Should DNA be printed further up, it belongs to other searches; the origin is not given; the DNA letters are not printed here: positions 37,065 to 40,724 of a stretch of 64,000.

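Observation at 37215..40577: Stand-alone TIR + CHAT caspase-like protease + STAND NTPase + TPR fusion: candidate single-polypeptide immune system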

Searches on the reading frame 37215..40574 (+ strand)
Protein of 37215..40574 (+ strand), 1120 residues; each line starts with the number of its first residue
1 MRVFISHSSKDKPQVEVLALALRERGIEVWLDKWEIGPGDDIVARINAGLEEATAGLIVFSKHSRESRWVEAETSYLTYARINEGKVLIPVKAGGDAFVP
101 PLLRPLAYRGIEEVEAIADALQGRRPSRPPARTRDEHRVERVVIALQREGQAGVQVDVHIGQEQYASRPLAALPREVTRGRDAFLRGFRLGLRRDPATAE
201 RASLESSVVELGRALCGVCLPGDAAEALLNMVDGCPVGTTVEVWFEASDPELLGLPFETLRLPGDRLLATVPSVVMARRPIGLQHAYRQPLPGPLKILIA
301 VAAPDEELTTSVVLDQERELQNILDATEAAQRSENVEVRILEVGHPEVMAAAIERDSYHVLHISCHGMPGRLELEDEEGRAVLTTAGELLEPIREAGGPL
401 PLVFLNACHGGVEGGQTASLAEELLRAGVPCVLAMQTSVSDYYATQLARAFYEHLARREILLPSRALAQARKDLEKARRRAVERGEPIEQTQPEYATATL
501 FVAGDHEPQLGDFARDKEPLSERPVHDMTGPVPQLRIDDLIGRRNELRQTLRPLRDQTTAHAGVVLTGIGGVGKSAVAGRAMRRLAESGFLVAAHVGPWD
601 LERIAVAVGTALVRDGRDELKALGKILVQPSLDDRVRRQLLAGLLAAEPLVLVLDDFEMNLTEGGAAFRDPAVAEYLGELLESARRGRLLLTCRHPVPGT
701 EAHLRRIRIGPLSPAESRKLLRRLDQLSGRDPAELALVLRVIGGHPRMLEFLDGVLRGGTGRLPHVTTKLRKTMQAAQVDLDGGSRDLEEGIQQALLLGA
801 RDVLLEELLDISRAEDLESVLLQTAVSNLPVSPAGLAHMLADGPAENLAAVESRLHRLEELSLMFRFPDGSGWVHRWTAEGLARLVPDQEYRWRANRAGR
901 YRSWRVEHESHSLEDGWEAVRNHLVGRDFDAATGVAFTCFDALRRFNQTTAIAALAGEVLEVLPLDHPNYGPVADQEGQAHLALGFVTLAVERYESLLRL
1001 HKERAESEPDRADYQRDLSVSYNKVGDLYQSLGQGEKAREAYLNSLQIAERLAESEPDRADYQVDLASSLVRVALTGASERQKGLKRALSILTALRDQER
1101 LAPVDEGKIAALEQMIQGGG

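Call 3: search_protein_families(library=pfam, proteins=[window:37215-40574:+], max_evalue=1)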
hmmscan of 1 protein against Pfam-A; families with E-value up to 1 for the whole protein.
window:37215-40574:+ (1120 aa): 15 families
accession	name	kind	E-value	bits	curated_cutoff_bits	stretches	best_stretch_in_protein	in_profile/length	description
PF12770.12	CHAT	-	4.7e-27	95.6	24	1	242-481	26-273/289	CHAT domain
PF13676.11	TIR_2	-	1.2e-24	87.5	28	1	3-108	1-105/122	TIR domain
PF13191.12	AAA_16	-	1.6e-09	39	32.6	1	540-690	2-165/167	AAA ATPase domain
PF01582.25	TIR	-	4.3e-06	27.1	21.3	1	15-93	18-96/179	TIR domain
PF13424.12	TPR_12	-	5.9e-05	23.6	30.1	1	1019-1069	3-54/77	Tetratricopeptide repeat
PF13401.12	AAA_22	-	0.005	17.6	27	1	564-680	8-107/130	AAA domain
PF13374.12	TPR_10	-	0.023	15.1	27.5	1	1021-1053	4-36/42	Tetratricopeptide repeat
PF13181.12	TPR_8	-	0.033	14.8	25.7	1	1021-1050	3-32/34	Tetratricopeptide repeat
PF05729.18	NACHT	-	0.04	14.2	26.7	1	564-723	3-162/167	NACHT domain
PF00317.26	Ribonuc_red_lgN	-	0.085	13.4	28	1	443-474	45-76/77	Ribonucleotide reductase, all-alpha domain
PF00515.34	TPR_1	-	0.1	12.9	27.8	1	1021-1049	3-31/34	Tetratricopeptide repeat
PF08937.16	ThsB_TIR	-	0.13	13.1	21.2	1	39-92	45-94/100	Thoeris protein ThsB, TIR-like domain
PF10137.14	CAP12-PCTIR_TIR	-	0.17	12.3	24.7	1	2-63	1-62/119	CAP12/Pycsar effector protein, TIR domain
PF13671.12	AAA_33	-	0.4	11.4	27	0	418-476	60-117/143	AAA domain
PF07719.23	TPR_2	-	0.76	10.5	27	1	1022-1050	4-32/34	Tetratricopeptide repeat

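Call 4: search_protein_families(library=padloc, proteins=[window:37215-40574:+], max_evalue=1)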
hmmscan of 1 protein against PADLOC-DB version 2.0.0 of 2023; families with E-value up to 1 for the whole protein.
window:37215-40574:+ (1120 aa): 16 families
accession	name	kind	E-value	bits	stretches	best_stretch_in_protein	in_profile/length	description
PDLC05062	PDC-S66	-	5e-18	63.5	1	3-91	151-240/282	-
PDLC02012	SAVED5--SAVED_TIR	-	1.3e-14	52.1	1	2-75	15-89/404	-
PDLC02016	SAVED_CHAT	-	3.3e-08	30.9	1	285-469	98-252/498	-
PDLC03957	bSEFIR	-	6.1e-08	30.9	1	2-61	40-102/412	-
PDLC02421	Aga_TIR-PNTD1-PNTD2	-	1.1e-06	26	1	3-92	6-99/430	Class I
PDLC00436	ThsB1|ThsB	-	4.3e-06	24.3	1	2-74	37-113/183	TIR-like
PDLC00417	ThsB1|ThsB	-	1.9e-05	22.3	1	3-91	169-259/303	TIR-like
PDLC02962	RT-TIR_XII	-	9.8e-05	19.4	1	2-90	347-437/478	single gene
PDLC00435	ThsB1|ThsB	-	0.00011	20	1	2-52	66-116/281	TIR-like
PDLC02403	Aga_TIR-PNTD1-PNTD2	-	0.00024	18.3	1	3-76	5-80/443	Class I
PDLC00419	ThsB1|ThsB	-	0.00036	18.4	1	2-92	29-123/165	TIR-like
PDLC00728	Effector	-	0.0011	16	1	3-59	12-69/432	TIR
PDLC00430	ThsB1|ThsB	-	0.0016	16.1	1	3-46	67-111/269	TIR-like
PDLC00426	ThsB1|ThsB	-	0.012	12.9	1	3-77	240-321/352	TIR-like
PDLC03015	TIR-NLR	-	0.023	11.4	1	2-88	3-87/824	-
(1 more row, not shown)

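Call 5: search_protein_families(library=ncbifam, proteins=[window:37215-40574:+], max_evalue=1)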
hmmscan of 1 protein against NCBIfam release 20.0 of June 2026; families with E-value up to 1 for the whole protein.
window:37215-40574:+ (1120 aa): 10 families
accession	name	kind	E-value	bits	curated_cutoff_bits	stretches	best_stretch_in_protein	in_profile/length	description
NF042941.1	Retron_TIR_antiphage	equivalog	1e-13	50.9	600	1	3-108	342-452/464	TIR domain-containing anti-phage reverse transcriptase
NF045509.1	CellDiv_HetF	equivalog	1.5e-09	36.7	1200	1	249-456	112-341/836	cell division protein HetF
NF058526.1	Thoeris_type3_ThcB4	equivalog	7.3e-05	21.8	220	1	2-82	129-210/375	Thoeris type III anti-phage system protein ThcB4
NF053520.1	HK_Porph_FimS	equivalog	0.00023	19.6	600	1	951-1100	103-242/618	sensor histidine kinase FimS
TIGR03346.1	chaperone_ClpB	equivalog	0.005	15.2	1232.1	1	524-583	159-217/853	ATP-dependent chaperone ClpB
NF008118.0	PRK10865.1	equivalog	0.016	13.1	1417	1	527-583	167-221/857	ATP-dependent chaperone ClpB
TIGR03345.1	VI_ClpV1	equivalog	0.019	13.2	884.95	1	501-586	161-233/852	type VI secretion system ATPase TssH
TIGR02639.1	ClpA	equivalog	0.096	10.9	993.15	1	517-585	164-230/734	ATP-dependent Clp protease ATP-binding subunit ClpA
NF041417.1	ArsA_halo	exception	0.15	10.7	800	1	545-590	321-362/617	arsenical pump-driving ATPase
NF003122.0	PRK04040.1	equivalog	0.19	11.2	155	1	564-590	5-29/189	adenylate kinase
